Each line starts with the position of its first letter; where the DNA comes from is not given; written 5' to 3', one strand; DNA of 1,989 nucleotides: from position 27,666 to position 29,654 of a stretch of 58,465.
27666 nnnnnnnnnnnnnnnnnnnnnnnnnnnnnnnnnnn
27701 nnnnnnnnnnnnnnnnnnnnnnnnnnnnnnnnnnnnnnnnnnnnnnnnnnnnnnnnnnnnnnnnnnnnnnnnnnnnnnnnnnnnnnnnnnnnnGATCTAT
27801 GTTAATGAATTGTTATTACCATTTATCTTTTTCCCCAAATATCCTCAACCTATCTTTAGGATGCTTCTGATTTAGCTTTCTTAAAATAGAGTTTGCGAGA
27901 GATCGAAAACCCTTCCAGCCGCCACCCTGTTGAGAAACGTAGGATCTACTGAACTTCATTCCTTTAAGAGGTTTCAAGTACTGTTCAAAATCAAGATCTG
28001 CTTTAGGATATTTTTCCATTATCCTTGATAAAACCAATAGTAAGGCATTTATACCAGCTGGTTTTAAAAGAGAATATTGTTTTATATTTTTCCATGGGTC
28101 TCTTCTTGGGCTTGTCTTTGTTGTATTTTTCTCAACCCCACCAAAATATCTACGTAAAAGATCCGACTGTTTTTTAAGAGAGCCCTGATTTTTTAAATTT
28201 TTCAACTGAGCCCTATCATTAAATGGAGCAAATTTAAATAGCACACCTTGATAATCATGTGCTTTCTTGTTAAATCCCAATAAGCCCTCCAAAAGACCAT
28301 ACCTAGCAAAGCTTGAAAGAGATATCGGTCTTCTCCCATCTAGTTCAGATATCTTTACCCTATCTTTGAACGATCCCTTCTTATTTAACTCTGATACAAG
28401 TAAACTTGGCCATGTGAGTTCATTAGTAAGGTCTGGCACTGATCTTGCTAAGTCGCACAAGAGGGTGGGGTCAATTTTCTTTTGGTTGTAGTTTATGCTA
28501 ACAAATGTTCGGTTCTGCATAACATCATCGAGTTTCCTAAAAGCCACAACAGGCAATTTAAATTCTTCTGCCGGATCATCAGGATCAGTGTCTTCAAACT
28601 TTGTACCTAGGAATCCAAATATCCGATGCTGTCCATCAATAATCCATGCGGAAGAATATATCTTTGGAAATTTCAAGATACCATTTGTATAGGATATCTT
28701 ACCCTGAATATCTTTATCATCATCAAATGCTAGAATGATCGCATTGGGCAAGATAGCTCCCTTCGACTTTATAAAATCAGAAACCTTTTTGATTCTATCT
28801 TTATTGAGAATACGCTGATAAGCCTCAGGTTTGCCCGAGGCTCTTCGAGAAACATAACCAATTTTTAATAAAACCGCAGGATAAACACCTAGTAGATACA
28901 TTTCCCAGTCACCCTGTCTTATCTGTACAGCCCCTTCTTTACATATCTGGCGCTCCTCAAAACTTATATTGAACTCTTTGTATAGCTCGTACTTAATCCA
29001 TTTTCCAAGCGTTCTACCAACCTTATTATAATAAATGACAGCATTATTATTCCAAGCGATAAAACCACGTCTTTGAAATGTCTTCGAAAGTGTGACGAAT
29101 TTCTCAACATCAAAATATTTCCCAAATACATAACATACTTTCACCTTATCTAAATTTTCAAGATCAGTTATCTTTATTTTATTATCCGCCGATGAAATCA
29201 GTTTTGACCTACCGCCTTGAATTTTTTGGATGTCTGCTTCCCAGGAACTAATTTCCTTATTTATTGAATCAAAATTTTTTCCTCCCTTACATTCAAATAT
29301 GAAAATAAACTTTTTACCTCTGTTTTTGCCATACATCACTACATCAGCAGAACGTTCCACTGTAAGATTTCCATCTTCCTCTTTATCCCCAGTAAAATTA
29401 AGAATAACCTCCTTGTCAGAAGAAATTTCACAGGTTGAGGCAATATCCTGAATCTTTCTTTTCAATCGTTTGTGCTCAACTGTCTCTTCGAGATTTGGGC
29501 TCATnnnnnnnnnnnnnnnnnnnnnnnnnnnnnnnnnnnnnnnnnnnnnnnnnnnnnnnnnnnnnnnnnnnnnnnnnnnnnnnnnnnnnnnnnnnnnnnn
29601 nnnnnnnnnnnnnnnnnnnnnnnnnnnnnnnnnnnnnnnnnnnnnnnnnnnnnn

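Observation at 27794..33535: AT-rich, translationally coupled three-gene restriction/modification-like operon in a GC-rich backbone: candidate composite defence system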

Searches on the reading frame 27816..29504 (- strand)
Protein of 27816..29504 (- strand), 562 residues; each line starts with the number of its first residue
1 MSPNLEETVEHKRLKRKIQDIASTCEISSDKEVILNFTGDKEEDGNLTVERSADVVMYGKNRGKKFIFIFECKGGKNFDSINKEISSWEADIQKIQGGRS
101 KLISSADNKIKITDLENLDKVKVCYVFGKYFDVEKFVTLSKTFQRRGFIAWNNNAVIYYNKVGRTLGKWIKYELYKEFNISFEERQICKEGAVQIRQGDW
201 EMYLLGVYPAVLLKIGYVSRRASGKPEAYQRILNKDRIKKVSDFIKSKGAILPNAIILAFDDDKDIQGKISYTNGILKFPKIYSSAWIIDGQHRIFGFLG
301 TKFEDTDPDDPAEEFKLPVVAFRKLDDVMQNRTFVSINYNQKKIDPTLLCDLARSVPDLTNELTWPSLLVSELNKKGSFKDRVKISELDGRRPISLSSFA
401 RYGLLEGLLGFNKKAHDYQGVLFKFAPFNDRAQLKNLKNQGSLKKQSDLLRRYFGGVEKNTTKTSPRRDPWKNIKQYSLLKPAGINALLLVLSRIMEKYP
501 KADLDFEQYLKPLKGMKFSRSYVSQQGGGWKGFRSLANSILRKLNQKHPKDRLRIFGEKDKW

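Call 5: search_protein_families(library=pfam, proteins=[window:27816-29504:-], max_evalue=0.01)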
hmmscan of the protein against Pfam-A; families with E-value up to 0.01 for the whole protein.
window:27816-29504:- (562 aa): 1 family
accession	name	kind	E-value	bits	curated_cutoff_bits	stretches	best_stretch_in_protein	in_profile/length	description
PF14072.11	DndB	-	1.4e-12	47.8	29.1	1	192-349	3-159/338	DNA-sulfur modification-associated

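Call 6: search_protein_families(library=padloc, proteins=[window:27816-29504:-], max_evalue=0.01)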
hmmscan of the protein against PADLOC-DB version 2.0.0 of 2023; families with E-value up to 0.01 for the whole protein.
window:27816-29504:- (562 aa): 1 family
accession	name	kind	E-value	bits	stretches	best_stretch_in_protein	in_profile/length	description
PDLC02811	DpdB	-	6.9e-23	79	1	188-517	5-321/370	DpdB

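Call 7: search_protein_families(library=ncbifam, proteins=[window:27816-29504:-], max_evalue=0.01)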
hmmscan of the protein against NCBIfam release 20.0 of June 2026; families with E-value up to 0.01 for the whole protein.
window:27816-29504:- (562 aa): 3 families
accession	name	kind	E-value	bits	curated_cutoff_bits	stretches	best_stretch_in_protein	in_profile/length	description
TIGR03187.1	DGQHR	domain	5.9e-38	131.2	58.85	1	192-496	1-276/276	DGQHR domain-containing protein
NF041060.1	DpdB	equivalog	1.4e-22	80.1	300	1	191-519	4-317/352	DGQHR domain-containing protein DpdB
TIGR04172.1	DGQHR_dnd_1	hypoth_equivalog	1.8e-19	70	450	1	192-352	3-171/381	DNA phosphorothioation-associated DGQHR protein 1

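Call 10: search_solved_structures(query=window:27816-29504:-, max_evalue=1, show_alignments=2)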
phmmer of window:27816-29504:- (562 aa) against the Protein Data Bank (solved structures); distinct sequences matched with E-value up to 1: 3.
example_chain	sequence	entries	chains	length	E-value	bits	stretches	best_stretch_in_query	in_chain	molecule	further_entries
4c1n_I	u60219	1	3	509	0.34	12.5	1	77-139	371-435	IRON-SULFUR CLUSTER BINDING PROTEIN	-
4c1n_K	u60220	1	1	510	0.34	12.5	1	77-139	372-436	IRON-SULFUR CLUSTER BINDING PROTEIN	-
3zyy_X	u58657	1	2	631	0.46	12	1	77-139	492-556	IRON-SULFUR CLUSTER BINDING PROTEIN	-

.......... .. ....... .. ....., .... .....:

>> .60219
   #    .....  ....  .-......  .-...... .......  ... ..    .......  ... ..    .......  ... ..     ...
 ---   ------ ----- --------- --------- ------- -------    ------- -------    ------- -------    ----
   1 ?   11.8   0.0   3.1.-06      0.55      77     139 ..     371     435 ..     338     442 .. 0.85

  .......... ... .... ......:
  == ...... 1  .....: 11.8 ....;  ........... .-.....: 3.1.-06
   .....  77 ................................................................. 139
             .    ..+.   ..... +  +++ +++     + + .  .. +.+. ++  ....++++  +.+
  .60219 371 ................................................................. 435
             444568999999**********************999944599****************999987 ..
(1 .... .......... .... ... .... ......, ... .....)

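Call 11: find_homologous_proteins(query=window:27816-29504:-, max_evalue=0.00001)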
Query window:27816-29504:- (562 aa): 140 proteins with E <= 0.00001 among 8000 candidates; the best 120 are listed.
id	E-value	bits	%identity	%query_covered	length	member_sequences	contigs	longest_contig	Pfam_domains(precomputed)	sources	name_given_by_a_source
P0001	4.6e-288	974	100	77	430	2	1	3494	PF14072.12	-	-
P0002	2.4e-254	863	67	99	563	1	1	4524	PF14072.12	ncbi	-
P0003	1.5e-250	850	67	100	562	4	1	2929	PF14072.12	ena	-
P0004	1.1e-237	808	63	100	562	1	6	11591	PF14072.12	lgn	-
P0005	5.1e-237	806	63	100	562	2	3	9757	PF14072.12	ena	-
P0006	1.4e-229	781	61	100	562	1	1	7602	PF14072.12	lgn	-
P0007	1.6e-212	725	58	99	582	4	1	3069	PF14072.12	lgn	-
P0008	8.9e-209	713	57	100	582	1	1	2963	PF14072.12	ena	-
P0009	1.3e-207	709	57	99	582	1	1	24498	PF14072.12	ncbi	-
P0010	1.7e-206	705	57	99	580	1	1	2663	PF14072.12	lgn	-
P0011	1.5e-205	702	58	96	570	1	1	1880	PF14072.12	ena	-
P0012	3.5e-205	701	59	99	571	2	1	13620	PF14072.12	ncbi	-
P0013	1.8e-204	698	58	95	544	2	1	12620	PF14072.12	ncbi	-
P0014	5.5e-202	690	56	100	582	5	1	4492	PF14072.12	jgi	-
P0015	1.1e-199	683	56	99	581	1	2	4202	PF14072.12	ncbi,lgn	-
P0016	9.0e-198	676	55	99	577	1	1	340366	PF14072.12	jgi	jgi:DGQHR domain-containing protein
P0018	3.4e-197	674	54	100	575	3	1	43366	PF14072.12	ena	-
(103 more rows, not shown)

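Call 14: find_related_loci(query=A1, collection=genome_contigs, flank=10000)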
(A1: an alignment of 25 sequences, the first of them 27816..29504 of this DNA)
Query A1 (562 aa) in genome_contigs; peptide patterns used: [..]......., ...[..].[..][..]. (x = any residue, [..] = any of these).
518 stretches matched a pattern; 223 encode a relative of the query (tblastn E <= 1e-3); the best 80 are kept; 79 distinct loci.
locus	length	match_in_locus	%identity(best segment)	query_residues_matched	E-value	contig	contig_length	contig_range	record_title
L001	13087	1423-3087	54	1-561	0e+0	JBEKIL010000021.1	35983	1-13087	MAG: Bacteroidota bacterium isolate SPRUCE 29 SPRUCE_29_21, whole genome shotgun sequence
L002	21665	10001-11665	52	1-561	0e+0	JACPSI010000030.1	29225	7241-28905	MAG: Ignavibacteriales bacterium isolate NC_groundwater_701_Ag_S-0.2um_50_10 S36_SO-2_scaffold_114798, whole genome shot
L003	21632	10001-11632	44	5-557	7e-149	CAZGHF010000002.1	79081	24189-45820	MAG TPA_asm: uncultured Candidatus Saccharibacteria bacterium isolate SRP179991_co3_11 genome assembly, contig: NODE_32_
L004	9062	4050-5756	43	1-561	2e-148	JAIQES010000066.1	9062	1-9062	MAG: Terriglobia bacterium isolate SRVP_13 SR-VP_26_10_2019_1_100cm_scaffold_5630, whole genome shotgun sequence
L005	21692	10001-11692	41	1-561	8e-140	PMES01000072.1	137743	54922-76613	MAG: Acidobacteria bacterium isolate fen_331 73.20120700_E1D.7_contig_801, whole genome shotgun sequence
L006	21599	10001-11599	39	7-548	8e-109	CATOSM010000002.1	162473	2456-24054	MAG: uncultured Candidatus Nitrosopumilus sp. isolate 29923d23-9274-4d90-ac20-21b5014b58ae genome assembly, contig: cont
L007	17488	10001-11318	46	100-548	1e-92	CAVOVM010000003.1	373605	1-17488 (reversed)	MAG: uncultured Nitrososphaerota archaeon isolate MFD00031.bin.1.112 genome assembly, contig: contig_7976, whole genome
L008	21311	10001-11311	35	109-551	4e-74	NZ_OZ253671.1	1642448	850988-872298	MAG: Nitrosopumilus sp. isolate a7174fe6-efbc-48e7-936d-e4c6e82819a1 chromosome 1, complete sequence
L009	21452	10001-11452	33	53-541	5e-74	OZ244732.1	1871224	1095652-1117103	MAG: Nitrosopumilus sp. isolate 1ba6f6db-ac8b-4e9a-a1a8-fa3d0cad2b01 genome assembly, chromosome: 1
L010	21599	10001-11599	39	5-548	2e-113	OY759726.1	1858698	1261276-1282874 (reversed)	MAG: Nitrosopumilus sp. isolate 673f8e26-873e-4515-b19f-a0e48533455e genome assembly, chromosome: 1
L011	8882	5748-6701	30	144-496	3e-30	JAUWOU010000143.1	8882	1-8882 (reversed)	MAG: Candidatus Thorarchaeota archaeon isolate CSMAG_2458 CSMAG_2458_k141_390569_length_8882_cov_8.0000, whole genome sh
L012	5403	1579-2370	31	158-410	3e-28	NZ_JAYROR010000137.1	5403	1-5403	MAG: Zoogloea sp. isolate XM1_ASGE1bin.20 k141_295461, whole genome shotgun sequence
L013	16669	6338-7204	31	66-358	6e-28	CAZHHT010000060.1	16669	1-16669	MAG TPA_asm: uncultured Anaerolineales bacterium isolate binchicken_co228_499 genome assembly, contig: NODE_4866_length_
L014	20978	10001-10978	30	62-384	2e-27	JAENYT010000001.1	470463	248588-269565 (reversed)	MAG: Methanobacteriota archaeon isolate BL5_bin.5 BL5_bin5_NODE_9_length_470463_cov_30.015995, whole genome shotgun sequ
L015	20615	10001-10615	37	150-352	2e-27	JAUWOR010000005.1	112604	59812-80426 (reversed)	MAG: Dehalococcoidia bacterium isolate CSMAG_2455 CSMAG_2455_k141_1019831_length_112604_cov_19.9686, whole genome shotgu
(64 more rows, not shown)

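Call 16: find_related_loci(query=A1, collection=metagenome_contigs, flank=10000)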
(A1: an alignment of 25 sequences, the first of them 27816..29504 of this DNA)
Query A1 (562 aa) in metagenome_contigs; peptide patterns used: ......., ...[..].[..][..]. (x = any residue, [..] = any of these).
600 stretches matched a pattern (row limit reached: there are more); 322 encode a relative of the query (tblastn E <= 1e-3); the best 80 are kept; 80 distinct loci.
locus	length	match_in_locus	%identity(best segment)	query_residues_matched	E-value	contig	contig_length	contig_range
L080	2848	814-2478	59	7-557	0e+0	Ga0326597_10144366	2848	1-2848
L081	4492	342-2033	56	1-561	0e+0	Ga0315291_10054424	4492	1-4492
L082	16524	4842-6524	53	1-561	0e+0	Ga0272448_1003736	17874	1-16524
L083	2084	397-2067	43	14-561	2e-155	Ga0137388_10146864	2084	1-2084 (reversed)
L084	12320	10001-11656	43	6-561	1e-144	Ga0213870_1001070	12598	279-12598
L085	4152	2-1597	42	38-561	5e-142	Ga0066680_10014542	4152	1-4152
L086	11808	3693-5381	40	8-561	2e-138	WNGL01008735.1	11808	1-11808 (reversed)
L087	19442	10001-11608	40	1-548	3e-116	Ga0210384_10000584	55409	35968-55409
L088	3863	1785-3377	41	7-548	1e-117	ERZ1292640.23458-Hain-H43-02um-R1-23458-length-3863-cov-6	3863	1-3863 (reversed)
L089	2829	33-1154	45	192-561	5e-91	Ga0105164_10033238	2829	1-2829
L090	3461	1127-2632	33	42-551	2e-77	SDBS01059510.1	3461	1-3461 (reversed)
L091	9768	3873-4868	30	151-501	2e-35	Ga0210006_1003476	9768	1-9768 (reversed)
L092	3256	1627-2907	29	126-551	2e-35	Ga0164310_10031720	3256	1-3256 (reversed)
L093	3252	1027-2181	29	131-516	8e-35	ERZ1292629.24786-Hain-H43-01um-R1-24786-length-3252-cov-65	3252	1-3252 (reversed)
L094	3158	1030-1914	30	50-352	9e-34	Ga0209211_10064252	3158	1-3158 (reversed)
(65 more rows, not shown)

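Call 19: find_encoding_contigs(protein=P0004, flank=10000, max_places=3)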
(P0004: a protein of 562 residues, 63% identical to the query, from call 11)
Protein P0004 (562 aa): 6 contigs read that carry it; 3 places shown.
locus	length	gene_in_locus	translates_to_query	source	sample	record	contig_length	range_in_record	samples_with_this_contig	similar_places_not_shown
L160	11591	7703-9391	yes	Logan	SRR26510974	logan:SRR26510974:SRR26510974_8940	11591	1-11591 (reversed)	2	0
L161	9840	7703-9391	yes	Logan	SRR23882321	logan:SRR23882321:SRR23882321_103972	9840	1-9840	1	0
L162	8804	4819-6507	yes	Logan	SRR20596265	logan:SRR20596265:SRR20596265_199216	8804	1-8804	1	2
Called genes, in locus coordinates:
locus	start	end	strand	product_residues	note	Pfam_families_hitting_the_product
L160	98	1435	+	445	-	PF03448:MgtE_N, PF00571:CBS, PF01769:MgtE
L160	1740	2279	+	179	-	PF03481:Sua5_C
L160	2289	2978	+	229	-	PF20582:UPF0758_N, PF04002:RadC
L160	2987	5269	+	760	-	PF04313:HSDR_N (weak), PF13588:HSDR_N_2, PF00270:DEAD, PF04851:ResIII, PF18766:SWI2_SNF2, PF00271:Helicase_C (weak), PF08463:EcoEI_R_C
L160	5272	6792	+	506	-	PF12161:HsdM_N, PF02384:N6_Mtase, PF01170:UPF0020, PF07669:Eco57I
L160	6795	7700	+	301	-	PF01555:N6_N4_Mtase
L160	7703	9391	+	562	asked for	PF14072:DndB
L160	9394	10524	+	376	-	PF01420:Methylase_S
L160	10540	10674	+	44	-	-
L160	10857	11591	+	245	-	?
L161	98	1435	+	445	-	PF03448:MgtE_N, PF00571:CBS, PF01769:MgtE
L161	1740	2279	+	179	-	PF03481:Sua5_C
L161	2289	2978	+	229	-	PF20582:UPF0758_N, PF04002:RadC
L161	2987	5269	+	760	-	PF04313:HSDR_N (weak), PF13588:HSDR_N_2, PF00270:DEAD, PF04851:ResIII, PF18766:SWI2_SNF2, PF00271:Helicase_C (weak), PF08463:EcoEI_R_C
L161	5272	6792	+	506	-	PF12161:HsdM_N, PF02384:N6_Mtase, PF01170:UPF0020, PF07669:Eco57I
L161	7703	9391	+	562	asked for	PF14072:DndB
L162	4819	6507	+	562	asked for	PF14072:DndB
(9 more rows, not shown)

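Call 22: find_encoding_contigs(protein=P0009, flank=8000, max_places=2)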
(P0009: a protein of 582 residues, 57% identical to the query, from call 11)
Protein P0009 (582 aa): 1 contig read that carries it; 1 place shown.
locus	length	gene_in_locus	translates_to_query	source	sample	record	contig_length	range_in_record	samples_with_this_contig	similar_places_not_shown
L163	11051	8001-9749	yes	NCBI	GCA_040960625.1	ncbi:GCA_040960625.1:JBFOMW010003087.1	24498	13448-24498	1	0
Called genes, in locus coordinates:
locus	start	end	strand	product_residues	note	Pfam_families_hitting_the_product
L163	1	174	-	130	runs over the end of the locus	PF19486:DUF6022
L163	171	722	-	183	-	PF28549:NDPSase_N, PF00293:NUDIX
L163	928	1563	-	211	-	PF23446:LysM1_NFP_LYK (faint), PF01476:LysM, PF23473:LysM3_LYK4_5 (weak)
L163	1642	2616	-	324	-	PF02082:Rrf2 (faint), PF08220:HTH_DeoR (weak), PF08279:HTH_11, PF13280:WYL, PF25583:WCX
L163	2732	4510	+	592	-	PF00664:ABC_membrane, PF00005:ABC_tran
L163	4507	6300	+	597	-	PF00664:ABC_membrane, PF00005:ABC_tran, PF02463:SMC_N (faint), PF13555:AAA_29 (weak)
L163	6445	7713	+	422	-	-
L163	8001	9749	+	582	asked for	PF14072:DndB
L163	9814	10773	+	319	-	PF01555:N6_N4_Mtase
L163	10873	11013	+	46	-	-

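Call 23: find_encoding_contigs(protein=P0012, flank=8000, max_places=2)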
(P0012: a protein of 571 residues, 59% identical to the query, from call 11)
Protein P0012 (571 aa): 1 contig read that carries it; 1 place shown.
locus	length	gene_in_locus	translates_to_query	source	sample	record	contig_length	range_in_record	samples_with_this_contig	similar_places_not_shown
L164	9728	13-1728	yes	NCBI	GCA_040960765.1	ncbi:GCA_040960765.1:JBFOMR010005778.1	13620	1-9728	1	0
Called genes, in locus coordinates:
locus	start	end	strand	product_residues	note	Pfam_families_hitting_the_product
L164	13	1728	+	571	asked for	PF14072:DndB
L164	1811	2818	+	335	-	PF01555:N6_N4_Mtase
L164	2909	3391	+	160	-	-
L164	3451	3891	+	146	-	-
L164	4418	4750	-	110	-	PF08734:GYD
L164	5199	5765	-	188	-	PF01949:Endo_dU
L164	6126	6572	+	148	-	PF01243:PNPOx_N, PF12900:Pyridox_ox_2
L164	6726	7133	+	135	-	-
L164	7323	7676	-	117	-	PF04358:DsrC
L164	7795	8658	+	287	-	PF00126:HTH_1, PF03466:LysR_substrate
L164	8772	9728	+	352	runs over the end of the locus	-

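Call 24: find_encoding_contigs(protein=P0016, flank=8000, max_places=2)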
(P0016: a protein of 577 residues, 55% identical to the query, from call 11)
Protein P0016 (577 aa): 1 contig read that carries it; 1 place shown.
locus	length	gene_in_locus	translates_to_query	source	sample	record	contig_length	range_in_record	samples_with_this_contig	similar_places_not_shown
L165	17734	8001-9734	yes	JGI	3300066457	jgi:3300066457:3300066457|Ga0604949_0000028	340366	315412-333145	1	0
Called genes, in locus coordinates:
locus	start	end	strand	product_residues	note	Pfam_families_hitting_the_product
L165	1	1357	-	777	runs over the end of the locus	PF00069:Pkinase, PF01636:APH (faint), PF07714:PK_Tyr_Ser-Thr, PF03109:ABC1, PF00639:Rotamase, PF13145:Rotamase_2, PF13616:Rotamase_3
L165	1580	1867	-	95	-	PF00076:RRM_1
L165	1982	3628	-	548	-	PF00118:Cpn60_TCP1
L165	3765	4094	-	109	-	PF00166:Cpn10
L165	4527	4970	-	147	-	PF02566:OsmC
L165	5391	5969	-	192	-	PF01641:SelR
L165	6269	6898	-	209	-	-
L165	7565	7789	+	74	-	-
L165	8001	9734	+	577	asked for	PF14072:DndB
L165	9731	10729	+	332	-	PF01170:UPF0020 (faint), PF01555:N6_N4_Mtase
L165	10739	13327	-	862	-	PF00317:Ribonuc_red_lgN, PF02867:Ribonuc_red_lgC, PF12637:TSCPD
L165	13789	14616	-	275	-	-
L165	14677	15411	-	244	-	PF04012:PspA_IM30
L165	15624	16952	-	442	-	PF02844:GARS_N, PF01071:GARS_A, PF02843:GARS_C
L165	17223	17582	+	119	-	PF13451:zf_Tbcl, PF23477:zf_Tbcl_2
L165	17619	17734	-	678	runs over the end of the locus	PF13520:AA_permease_2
